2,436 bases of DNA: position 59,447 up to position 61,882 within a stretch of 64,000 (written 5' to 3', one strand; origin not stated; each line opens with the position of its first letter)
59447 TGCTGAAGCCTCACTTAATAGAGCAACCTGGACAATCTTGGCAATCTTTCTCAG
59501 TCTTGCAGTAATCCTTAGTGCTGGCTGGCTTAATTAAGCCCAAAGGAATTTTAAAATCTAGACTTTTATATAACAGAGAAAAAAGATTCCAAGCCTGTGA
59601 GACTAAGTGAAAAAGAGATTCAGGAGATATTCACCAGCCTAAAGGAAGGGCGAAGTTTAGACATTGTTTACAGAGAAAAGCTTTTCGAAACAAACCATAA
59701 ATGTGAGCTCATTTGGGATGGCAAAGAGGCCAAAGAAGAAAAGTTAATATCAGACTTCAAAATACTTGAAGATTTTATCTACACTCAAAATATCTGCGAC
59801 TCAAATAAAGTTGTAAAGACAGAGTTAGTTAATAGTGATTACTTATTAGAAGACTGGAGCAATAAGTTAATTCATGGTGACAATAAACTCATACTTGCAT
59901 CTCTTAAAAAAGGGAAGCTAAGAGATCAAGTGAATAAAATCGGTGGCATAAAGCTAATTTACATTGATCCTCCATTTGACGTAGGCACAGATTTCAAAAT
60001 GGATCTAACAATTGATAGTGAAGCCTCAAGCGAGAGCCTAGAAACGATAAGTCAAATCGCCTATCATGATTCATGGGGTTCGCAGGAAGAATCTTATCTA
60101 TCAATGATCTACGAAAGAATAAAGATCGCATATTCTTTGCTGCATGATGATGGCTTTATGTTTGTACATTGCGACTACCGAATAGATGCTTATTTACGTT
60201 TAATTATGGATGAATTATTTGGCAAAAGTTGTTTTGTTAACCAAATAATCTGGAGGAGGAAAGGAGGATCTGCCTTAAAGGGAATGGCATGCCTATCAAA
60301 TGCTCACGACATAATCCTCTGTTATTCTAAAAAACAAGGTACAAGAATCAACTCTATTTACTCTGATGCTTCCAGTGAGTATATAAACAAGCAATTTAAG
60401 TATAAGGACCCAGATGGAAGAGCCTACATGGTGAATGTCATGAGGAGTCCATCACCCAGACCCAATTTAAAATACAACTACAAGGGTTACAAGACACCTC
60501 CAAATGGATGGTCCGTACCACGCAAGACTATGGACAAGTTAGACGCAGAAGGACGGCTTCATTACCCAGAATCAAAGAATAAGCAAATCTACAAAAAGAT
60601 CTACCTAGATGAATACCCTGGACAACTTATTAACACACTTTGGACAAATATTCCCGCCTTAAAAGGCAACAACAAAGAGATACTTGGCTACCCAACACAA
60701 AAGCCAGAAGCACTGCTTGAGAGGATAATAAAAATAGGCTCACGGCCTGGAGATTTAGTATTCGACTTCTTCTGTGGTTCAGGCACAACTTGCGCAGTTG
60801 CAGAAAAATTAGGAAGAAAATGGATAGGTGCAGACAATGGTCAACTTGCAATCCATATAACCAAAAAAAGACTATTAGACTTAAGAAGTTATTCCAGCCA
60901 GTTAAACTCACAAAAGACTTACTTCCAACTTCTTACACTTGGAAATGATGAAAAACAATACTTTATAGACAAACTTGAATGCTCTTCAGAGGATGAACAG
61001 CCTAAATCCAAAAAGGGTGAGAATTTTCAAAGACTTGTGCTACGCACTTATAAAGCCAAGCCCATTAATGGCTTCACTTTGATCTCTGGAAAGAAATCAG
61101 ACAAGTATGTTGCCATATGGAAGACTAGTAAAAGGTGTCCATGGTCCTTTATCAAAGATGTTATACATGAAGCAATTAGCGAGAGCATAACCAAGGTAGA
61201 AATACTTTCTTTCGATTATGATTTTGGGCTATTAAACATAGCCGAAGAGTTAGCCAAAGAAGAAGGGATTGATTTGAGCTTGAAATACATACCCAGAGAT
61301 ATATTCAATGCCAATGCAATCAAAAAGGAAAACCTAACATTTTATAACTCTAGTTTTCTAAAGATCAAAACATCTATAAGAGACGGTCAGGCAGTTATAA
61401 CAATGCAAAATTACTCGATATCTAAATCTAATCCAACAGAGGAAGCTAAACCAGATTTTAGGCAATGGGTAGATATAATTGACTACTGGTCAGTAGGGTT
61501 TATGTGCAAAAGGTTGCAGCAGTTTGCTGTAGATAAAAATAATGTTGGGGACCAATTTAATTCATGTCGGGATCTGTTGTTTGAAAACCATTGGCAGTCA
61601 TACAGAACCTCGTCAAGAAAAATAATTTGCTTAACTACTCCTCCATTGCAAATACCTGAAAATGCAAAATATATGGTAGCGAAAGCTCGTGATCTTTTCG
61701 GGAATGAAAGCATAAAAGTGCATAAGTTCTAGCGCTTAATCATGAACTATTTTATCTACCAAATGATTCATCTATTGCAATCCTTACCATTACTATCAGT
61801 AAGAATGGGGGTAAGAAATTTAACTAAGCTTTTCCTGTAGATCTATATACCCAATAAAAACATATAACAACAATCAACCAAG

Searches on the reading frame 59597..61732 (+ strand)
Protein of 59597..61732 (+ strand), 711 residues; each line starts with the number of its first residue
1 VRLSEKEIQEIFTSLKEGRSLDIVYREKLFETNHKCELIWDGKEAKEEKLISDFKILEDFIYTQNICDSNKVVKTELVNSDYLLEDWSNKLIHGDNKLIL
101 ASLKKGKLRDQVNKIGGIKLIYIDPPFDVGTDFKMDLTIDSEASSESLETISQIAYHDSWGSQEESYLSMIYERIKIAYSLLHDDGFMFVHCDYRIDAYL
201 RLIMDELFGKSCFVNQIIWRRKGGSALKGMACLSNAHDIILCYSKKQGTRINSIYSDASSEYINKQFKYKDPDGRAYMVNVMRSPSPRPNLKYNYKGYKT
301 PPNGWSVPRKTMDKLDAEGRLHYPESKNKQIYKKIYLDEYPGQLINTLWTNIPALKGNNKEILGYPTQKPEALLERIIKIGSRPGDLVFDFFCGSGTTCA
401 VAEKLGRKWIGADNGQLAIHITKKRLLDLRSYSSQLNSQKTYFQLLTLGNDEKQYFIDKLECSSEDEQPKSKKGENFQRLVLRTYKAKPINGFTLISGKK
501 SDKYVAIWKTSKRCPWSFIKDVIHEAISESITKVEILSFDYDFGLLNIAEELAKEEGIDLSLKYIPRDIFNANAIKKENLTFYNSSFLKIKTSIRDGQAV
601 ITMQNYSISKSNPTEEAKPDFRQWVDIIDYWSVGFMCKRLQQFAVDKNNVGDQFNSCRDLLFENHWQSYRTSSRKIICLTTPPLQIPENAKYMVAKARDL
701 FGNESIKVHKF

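Call 96: search_protein_families(library=pfam, proteins=[window:59597-61732:+], max_evalue=0.001)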
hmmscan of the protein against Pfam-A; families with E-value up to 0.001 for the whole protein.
window:59597-61732:+ (711 aa): 1 family
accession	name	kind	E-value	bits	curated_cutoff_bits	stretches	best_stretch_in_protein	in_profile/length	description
PF01555.25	N6_N4_Mtase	-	1.1e-45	156.7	26.7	1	118-423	1-220/221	DNA methylase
